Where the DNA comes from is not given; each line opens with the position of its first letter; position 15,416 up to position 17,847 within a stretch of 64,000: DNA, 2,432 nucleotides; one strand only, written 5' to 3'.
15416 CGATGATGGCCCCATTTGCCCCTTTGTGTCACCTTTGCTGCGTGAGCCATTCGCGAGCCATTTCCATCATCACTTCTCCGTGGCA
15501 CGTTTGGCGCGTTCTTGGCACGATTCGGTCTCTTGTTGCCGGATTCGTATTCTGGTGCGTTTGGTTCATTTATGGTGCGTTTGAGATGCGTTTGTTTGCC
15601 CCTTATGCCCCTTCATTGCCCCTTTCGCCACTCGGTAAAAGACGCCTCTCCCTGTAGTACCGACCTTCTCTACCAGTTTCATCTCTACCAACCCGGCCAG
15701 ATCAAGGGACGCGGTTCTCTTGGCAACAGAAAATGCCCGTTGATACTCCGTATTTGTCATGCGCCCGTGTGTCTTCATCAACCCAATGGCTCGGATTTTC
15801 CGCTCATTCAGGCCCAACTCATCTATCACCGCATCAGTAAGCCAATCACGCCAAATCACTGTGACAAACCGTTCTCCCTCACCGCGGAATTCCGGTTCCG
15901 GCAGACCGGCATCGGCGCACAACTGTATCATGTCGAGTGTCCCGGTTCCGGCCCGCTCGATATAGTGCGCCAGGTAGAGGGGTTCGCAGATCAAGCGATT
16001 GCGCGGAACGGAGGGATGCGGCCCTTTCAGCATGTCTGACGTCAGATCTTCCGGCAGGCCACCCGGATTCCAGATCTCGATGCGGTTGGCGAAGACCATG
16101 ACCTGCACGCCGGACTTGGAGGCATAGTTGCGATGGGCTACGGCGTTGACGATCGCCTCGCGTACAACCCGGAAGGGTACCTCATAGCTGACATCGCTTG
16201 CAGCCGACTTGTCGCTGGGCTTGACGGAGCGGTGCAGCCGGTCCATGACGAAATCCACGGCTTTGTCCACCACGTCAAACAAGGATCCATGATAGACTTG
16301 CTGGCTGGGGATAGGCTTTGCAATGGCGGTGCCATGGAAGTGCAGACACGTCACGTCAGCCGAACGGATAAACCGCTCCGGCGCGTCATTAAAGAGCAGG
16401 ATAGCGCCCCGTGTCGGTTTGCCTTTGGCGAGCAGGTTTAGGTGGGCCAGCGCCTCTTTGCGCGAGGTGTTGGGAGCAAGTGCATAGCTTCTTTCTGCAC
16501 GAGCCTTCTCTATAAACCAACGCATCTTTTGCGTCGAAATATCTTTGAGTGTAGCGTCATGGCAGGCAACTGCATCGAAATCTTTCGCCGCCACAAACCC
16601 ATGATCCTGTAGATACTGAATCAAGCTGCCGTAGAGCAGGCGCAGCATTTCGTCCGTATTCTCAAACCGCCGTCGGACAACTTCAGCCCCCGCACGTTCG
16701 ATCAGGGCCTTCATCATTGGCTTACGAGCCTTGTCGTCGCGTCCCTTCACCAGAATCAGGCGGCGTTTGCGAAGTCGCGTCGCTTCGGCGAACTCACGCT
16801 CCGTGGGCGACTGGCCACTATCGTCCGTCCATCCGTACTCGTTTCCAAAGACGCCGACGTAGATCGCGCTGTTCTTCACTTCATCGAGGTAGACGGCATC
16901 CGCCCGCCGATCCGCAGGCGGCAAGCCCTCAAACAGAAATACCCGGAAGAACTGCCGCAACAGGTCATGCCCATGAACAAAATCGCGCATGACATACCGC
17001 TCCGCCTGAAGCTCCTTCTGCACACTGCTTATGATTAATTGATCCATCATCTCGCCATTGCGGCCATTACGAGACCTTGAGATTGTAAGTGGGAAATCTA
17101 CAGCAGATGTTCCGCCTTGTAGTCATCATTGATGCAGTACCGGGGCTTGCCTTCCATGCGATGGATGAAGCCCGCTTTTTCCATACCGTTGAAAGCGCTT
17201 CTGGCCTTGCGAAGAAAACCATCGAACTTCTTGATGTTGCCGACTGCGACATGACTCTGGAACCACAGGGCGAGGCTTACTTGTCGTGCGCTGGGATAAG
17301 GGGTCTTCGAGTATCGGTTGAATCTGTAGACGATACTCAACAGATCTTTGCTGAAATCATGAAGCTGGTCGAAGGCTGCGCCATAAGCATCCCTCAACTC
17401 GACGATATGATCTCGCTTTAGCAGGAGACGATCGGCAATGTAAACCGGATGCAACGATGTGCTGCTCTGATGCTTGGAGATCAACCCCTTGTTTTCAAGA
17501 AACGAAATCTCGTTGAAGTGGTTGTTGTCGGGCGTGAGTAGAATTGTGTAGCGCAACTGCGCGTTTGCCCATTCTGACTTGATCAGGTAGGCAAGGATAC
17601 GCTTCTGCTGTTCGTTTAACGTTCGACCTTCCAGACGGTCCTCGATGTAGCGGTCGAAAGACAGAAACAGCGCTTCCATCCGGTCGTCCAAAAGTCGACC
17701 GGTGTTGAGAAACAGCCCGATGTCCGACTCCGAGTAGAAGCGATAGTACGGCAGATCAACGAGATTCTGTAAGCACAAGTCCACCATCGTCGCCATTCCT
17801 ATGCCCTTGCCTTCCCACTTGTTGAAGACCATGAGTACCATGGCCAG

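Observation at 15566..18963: Tandem paralogous Schlafen-like AlbA_2/HATPase_c_4 proteins with different N-terminal additions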

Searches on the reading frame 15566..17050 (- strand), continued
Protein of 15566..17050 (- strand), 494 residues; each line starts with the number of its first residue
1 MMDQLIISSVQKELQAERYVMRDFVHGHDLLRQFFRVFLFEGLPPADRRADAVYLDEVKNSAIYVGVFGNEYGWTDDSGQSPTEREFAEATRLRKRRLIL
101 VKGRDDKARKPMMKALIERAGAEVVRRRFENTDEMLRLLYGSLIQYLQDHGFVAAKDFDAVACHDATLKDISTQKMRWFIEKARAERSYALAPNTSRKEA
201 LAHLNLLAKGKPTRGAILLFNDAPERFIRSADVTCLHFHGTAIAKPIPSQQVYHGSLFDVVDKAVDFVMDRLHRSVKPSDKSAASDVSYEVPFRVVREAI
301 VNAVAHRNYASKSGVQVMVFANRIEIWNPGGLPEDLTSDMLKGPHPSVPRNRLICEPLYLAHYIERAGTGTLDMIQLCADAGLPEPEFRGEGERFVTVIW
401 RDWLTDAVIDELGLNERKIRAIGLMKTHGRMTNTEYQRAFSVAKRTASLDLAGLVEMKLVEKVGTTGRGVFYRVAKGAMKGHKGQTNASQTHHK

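Call 86: search_protein_families(library=padloc, proteins=[L001:1485-5132:+, L001:5136-6035:+, L001:11533-14178:+, L001:14175-16211:+, L011:1291-4272:+, L011:6389-9019:+, L011:9028-11064:+, L029:5951-9397:+, L029:12086-15646:+, L029:15643-18102:+], max_evalue=1e-10)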
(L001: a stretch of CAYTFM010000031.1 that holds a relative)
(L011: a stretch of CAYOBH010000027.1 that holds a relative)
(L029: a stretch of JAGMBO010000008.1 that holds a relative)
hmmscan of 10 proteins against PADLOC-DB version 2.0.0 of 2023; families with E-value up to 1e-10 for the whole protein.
L001:1485-5132:+ (1215 aa): 11 families
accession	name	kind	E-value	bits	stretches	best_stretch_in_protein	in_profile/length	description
PDLC02476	BrxC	-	1.7e-251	835.4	1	4-1213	6-1178/1180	BrxC-PglY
PDLC02483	BrxC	-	6.2e-123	410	1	3-1101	4-1093/1212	BrxC-PglY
PDLC02471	BrxC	-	3.6e-117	391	1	3-1213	2-1188/1190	BrxC-PglY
PDLC02479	BrxC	-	1.7e-94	316.1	1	4-1212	3-1170/1172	BrxC-PglY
PDLC02486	BrxC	-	9e-90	300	1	41-1209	54-1201/1207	BrxC-PglY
PDLC02491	BrxC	-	1.2e-44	150.7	1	4-565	7-566/794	BrxC-PglY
PDLC02493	BrxC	-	9.1e-41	137.9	1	2-408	2-391/1215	BrxC-PglY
PDLC02484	BrxC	-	2.1e-36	123.3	2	250-472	261-472/1186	BrxC-PglY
PDLC02489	BrxC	-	2.5e-36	123.2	1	63-566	68-556/1146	BrxC-PglY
PDLC02474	BrxC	-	2.5e-18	63.5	1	232-548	238-559/1223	BrxC-PglY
PDLC02488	BrxC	-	4.5e-11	39.4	0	19-93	21-93/1240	BrxC-PglY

L001:5136-6035:+ (299 aa): 0 families

L001:11533-14178:+ (881 aa): 10 families
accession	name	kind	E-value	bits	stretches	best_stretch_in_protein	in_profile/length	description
PDLC02561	PglZ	-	5.1e-95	317.3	1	31-869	10-829/840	PglZ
PDLC02559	PglZ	-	2.9e-92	308.3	1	35-881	14-860/860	PglZ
PDLC02547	PglZ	-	1.8e-49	166.7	1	251-786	220-757/855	PglZ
PDLC02564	PglZ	-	9e-46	154.7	1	249-792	216-759/855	PglZ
PDLC02548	PglZ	-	7.5e-45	151.7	1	22-778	6-757/961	PglZ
PDLC02563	PglZ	-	1.9e-25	87.3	1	486-790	438-741/831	PglZ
PDLC02557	PglZ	-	5.4e-21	72.5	1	456-785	404-734/834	PglZ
PDLC02551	PglZ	-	1.9e-17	60.7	1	418-794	373-762/856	PglZ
PDLC02566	PglZ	-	5.6e-17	59.2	1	451-767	388-684/774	PglZ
PDLC02553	PglZ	-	2.9e-14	50.2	1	501-768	482-754/868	PglZ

L001:14175-16211:+ (678 aa): 5 families
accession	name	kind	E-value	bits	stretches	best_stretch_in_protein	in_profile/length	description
PDLC02506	BrxL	-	6.4e-277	918.3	1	6-678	5-678/680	BrxL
PDLC02508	BrxL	-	3.3e-187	621.9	1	6-488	1-480/698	BrxL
PDLC02509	BrxL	-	3.5e-117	390.2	2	153-483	193-528/535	BrxL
PDLC02505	BrxL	-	4.4e-74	248.1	1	6-467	1-470/482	BrxL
PDLC02507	BrxL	-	8.4e-45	151.5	1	7-440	12-442/482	BrxL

L011:1291-4272:+ (993 aa): 13 families
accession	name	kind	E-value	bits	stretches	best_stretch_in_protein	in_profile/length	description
PDLC03780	RT_UG5-nitrilase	-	7e-291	965.8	1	6-991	18-905/907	DRT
PDLC02995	RT_UG5-nitrilase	-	8.3e-50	167.7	2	698-974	671-947/958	-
PDLC03804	RTasNitrilase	-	5e-45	152.2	1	706-974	140-395/397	DRT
PDLC03781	RT_UG5_small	-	1e-25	88.3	1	10-310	4-318/631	DRT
PDLC03745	Drt1a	-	4.2e-25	85.8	1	751-971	963-1173/1176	DRT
PDLC03768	Drt3a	-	7.9e-15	53.2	1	183-305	123-232/411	DRT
PDLC03773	RT_UG34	-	5.5e-14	50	1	137-297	105-258/512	DRT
PDLC03756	RT_UG19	-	1e-12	45.9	1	183-296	136-245/562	DRT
PDLC03775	RT_UG36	-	1.1e-12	45.6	1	165-297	117-240/557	DRT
PDLC02171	Drt1a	-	2.8e-12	43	0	851-956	1109-1214/1232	-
PDLC03754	RT_UG17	-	6.8e-12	42.9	1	180-300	113-232/429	DRT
PDLC02175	Drt3a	-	9.5e-12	42.8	1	185-301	99-210/417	-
PDLC02174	Drt3a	-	3e-11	41.2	1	187-318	102-224/403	-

L011:6389-9019:+ (876 aa): 11 families
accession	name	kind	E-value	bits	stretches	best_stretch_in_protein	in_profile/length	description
PDLC02547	PglZ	-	1.5e-253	841.9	1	1-876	1-854/855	PglZ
PDLC02564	PglZ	-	2.6e-224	745.3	1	2-876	2-853/855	PglZ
PDLC02563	PglZ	-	8e-112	373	1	4-807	7-766/831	PglZ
PDLC02557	PglZ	-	1.4e-65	220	1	17-857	12-815/834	PglZ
PDLC02551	PglZ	-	1.6e-57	193.3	2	387-836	362-814/856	PglZ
PDLC02553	PglZ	-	2.3e-53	179.5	1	467-876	460-868/868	PglZ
PDLC02561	PglZ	-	4e-25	86.1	1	282-785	278-751/840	PglZ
PDLC02548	PglZ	-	4.5e-20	69.6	1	343-770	337-761/961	PglZ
PDLC02559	PglZ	-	4.7e-18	62.8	1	494-777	476-760/860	PglZ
PDLC02562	PglZ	-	1.1e-14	51.8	1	484-744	466-723/730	PglZ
PDLC02566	PglZ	-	5.8e-14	49.2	1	488-766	436-694/774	PglZ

L011:9028-11064:+ (678 aa): 5 families
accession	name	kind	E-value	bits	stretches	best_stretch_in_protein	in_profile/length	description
PDLC02506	BrxL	-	0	1122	1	5-677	5-679/680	BrxL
PDLC02508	BrxL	-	1.4e-202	672.7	1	6-484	2-479/698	BrxL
PDLC02509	BrxL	-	3e-150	499.4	2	153-474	196-522/535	BrxL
PDLC02505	BrxL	-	4.5e-82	274.5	1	6-462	2-468/482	BrxL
PDLC02507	BrxL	-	2.4e-55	186.2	1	6-459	12-465/482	BrxL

L029:5951-9397:+ (1148 aa): 8 families
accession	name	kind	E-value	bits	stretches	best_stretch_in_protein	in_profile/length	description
PDLC02489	BrxC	-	0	1552.4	1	1-1147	1-1145/1146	BrxC-PglY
PDLC02479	BrxC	-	2.8e-30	103.4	1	4-104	4-92/1172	BrxC-PglY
PDLC02471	BrxC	-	3.2e-27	93.1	1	240-560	235-557/1190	BrxC-PglY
PDLC02484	BrxC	-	5.6e-21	72.2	1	173-544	181-566/1186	BrxC-PglY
PDLC02483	BrxC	-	8.4e-19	65.1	1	34-488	31-504/1212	BrxC-PglY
PDLC02476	BrxC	-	6.6e-16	55.1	1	35-452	31-465/1180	BrxC-PglY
PDLC02486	BrxC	-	3.7e-14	49.5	1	66-559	76-568/1207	BrxC-PglY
PDLC02491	BrxC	-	5.6e-14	49.3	0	37-111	34-114/794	BrxC-PglY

L029:12086-15646:+ (1186 aa): 15 families
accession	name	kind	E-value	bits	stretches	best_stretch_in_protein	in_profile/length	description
PDLC02528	PglX|PglXI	-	0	1539.9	2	1-617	1-609/1125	PglX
PDLC02535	PglX|PglXI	-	9.2e-274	908.3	1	1-605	3-605/731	PglX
PDLC02534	PglX|PglXI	-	6e-155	514.1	1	768-1177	1-381/389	PglX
PDLC02521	PglX|PglXI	-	2.1e-81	272.4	1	160-585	192-587/1174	PglX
PDLC03600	REase_MTase_IIG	-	8.4e-68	227.3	3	398-589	423-605/1205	Type IIG restriction enzyme-methyltransferase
PDLC02525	PglX|PglXI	-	7.2e-56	188.1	2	294-573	283-548/607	PglX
PDLC02523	PglX|PglXI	-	1.1e-44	150.6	2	173-362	193-407/1428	PglX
PDLC02524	PglX|PglXI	-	3.2e-40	136.2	1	179-571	20-388/722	PglX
PDLC02641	DrmMI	-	4e-40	135.6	1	294-572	302-571/1161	DrmMI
PDLC02522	PglX|PglXI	-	4e-32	109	1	293-573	421-696/1218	PglX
PDLC02518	PglX|PglXI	-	1.5e-30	103.8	1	170-567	185-599/1412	PglX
PDLC02527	PglX|PglXI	-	1.7e-25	87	2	177-311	200-319/1332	PglX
PDLC02526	PglX|PglXI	-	4.9e-18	62.9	0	176-233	189-248/640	PglX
PDLC02517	PglX|PglXI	-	1.6e-15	54.6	1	478-572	12-106/707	PglX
PDLC04134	mad2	-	7e-11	39.6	0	294-591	291-448/492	mads_2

L029:15643-18102:+ (819 aa): 1 family
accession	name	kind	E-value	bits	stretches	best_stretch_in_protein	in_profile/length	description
PDLC02566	PglZ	-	6.2e-300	994.9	2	11-441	3-433/774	PglZ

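Call 88: search_protein_families(library=pfam, proteins=[window:15566-17050:-], max_evalue=10)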
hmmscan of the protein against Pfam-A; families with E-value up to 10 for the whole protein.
window:15566-17050:- (494 aa): 3 families
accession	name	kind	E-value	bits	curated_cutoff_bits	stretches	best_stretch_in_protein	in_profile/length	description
PF13749.12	HATPase_c_4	-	3e-20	72.5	26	1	314-398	3-88/89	Putative ATP-dependent DNA helicase recG C-terminal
PF13271.11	DUF4062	-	1.3e-15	57.8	24.7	1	7-90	4-82/82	Domain of unknown function (DUF4062)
PF06163.17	DUF977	-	0.061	13.8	22.1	1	418-455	14-51/134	Bacterial protein of unknown function (DUF977)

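Call 95: find_related_loci(query=A1, collection=viral_contigs, flank=8000)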
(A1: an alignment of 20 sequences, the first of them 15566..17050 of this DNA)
Query A1 (494 aa) in viral_contigs; peptide patterns used: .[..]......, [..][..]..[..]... (x = any residue, [..] = any of these).
112 stretches matched a pattern; 7 encode a relative of the query (tblastn E <= 1e-3); 7 distinct loci.
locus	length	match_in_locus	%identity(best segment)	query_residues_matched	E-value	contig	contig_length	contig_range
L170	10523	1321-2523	53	2-401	2e-144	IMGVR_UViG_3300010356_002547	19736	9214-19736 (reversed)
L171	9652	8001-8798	28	205-469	8e-28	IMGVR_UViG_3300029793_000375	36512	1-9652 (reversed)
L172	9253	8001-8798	28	205-469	8e-28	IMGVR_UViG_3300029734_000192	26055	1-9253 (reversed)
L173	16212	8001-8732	28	255-491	5e-20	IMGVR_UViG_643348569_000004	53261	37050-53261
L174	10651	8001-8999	24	157-481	2e-14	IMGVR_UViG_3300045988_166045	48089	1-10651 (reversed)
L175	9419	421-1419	24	157-481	2e-14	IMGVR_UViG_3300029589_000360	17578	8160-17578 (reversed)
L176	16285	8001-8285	42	291-388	8e-13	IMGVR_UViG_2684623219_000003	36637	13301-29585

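Call 97: search_protein_families(library=padloc, proteins=[L164:1812-2387:+, L164:2415-2684:+], max_evalue=0.001)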
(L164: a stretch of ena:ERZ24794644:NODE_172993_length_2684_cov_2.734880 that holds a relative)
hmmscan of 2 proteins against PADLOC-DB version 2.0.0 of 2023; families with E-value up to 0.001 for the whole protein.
L164:1812-2387:+ (191 aa): 2 families
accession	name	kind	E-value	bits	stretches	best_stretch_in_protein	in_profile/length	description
PDLC03927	PsyrA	-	7.3e-18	62.9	1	8-179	121-294/398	-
PDLC03961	ShosA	-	2.3e-07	28.4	1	37-166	134-263/303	-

L164:2415-2684:+ (90 aa): 13 families
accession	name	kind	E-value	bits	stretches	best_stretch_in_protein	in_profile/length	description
PDLC00801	Cyclase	-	1e-37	127.9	1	1-89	1-89/295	oligonucleotide-cyclase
PDLC00794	Cyclase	-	2.1e-24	84.3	1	5-82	4-81/297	oligonucleotide-cyclase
PDLC00788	Cyclase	-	7e-17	59.9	1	6-80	5-77/297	oligonucleotide-cyclase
PDLC00812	Cyclase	-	5.8e-15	52.8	1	4-70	46-112/352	oligonucleotide-cyclase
PDLC00822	Cyclase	-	8.2e-08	30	1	16-72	16-76/375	oligonucleotide-cyclase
PDLC00773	Cyclase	-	2.7e-06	25.2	1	16-65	16-65/334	oligonucleotide-cyclase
PDLC00810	Cyclase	-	3.5e-06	24.7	1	16-70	17-71/335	oligonucleotide-cyclase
PDLC00776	Cyclase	-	1.1e-05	22.9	1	21-72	19-70/287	oligonucleotide-cyclase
PDLC00798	Cyclase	-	2.7e-05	21.7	1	18-69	18-71/344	oligonucleotide-cyclase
PDLC00807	Cyclase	-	8.8e-05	19.8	1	22-81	55-113/342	oligonucleotide-cyclase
PDLC00789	Cyclase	-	0.0002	18.9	1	27-74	15-62/261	oligonucleotide-cyclase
PDLC00795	Cyclase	-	0.00023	18.3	1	22-71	28-77/340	oligonucleotide-cyclase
PDLC00809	Cyclase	-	0.00098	16.8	0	19-73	20-70/295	oligonucleotide-cyclase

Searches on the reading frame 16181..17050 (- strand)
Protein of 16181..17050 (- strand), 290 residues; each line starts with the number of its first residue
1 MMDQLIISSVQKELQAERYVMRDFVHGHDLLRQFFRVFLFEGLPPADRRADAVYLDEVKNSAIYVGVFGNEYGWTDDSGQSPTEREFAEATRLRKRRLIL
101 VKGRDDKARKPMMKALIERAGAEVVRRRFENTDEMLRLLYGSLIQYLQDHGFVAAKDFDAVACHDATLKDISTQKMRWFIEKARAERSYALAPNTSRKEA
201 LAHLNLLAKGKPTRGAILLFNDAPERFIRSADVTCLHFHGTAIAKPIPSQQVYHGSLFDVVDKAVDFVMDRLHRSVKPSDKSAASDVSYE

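Call 81: search_protein_representatives(protein=window:16181-17050:-)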
Query: 290 residues. Proteins with E-value up to 0.001 (for the whole library): 1413; up to 1e-10: 698; up to 1e-30: 178. The best 150 are listed.
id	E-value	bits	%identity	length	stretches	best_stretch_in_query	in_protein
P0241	1.5e-98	346.0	70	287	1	34-257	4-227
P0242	1.2e-93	329.9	54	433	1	4-290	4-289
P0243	4.1e-91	321.6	95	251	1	135-290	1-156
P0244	5.2e-91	321.3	54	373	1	1-278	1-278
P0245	1.9e-83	296.5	49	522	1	5-290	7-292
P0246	1.5e-80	287.0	47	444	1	5-290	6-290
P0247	1.8e-79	283.4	48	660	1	5-290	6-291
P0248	3.0e-78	279.4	49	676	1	5-289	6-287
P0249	1.7e-77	276.9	49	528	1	5-289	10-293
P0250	3.6e-76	272.6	49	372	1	30-279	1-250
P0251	4.1e-73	262.6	45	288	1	4-261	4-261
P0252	4.2e-72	259.3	45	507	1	5-290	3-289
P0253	1.5e-71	257.5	46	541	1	5-285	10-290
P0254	2.3e-71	256.8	50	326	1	34-277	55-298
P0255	7.2e-70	251.9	46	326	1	5-258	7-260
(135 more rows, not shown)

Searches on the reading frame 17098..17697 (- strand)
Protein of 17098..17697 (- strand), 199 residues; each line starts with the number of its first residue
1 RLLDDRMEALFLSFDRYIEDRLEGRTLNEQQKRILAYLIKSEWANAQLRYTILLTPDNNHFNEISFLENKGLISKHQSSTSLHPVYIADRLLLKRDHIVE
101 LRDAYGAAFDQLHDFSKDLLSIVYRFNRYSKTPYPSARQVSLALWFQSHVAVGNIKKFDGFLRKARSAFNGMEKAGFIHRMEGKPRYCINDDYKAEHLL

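Call 88: search_protein_families(library=pfam, proteins=[window:17098-17697:-], max_evalue=10)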
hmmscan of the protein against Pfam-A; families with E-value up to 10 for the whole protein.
window:17098-17697:- (199 aa): 2 families
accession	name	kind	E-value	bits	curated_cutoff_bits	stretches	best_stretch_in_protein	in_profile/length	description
PF22890.2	TPR_EMC2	-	0.011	16.3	27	1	22-103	13-94/145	EMC2 TPR-like repeat domain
PF01726.22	LexA_DNA_bind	-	0.054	13.7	23.7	0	169-186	47-64/65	LexA DNA binding domain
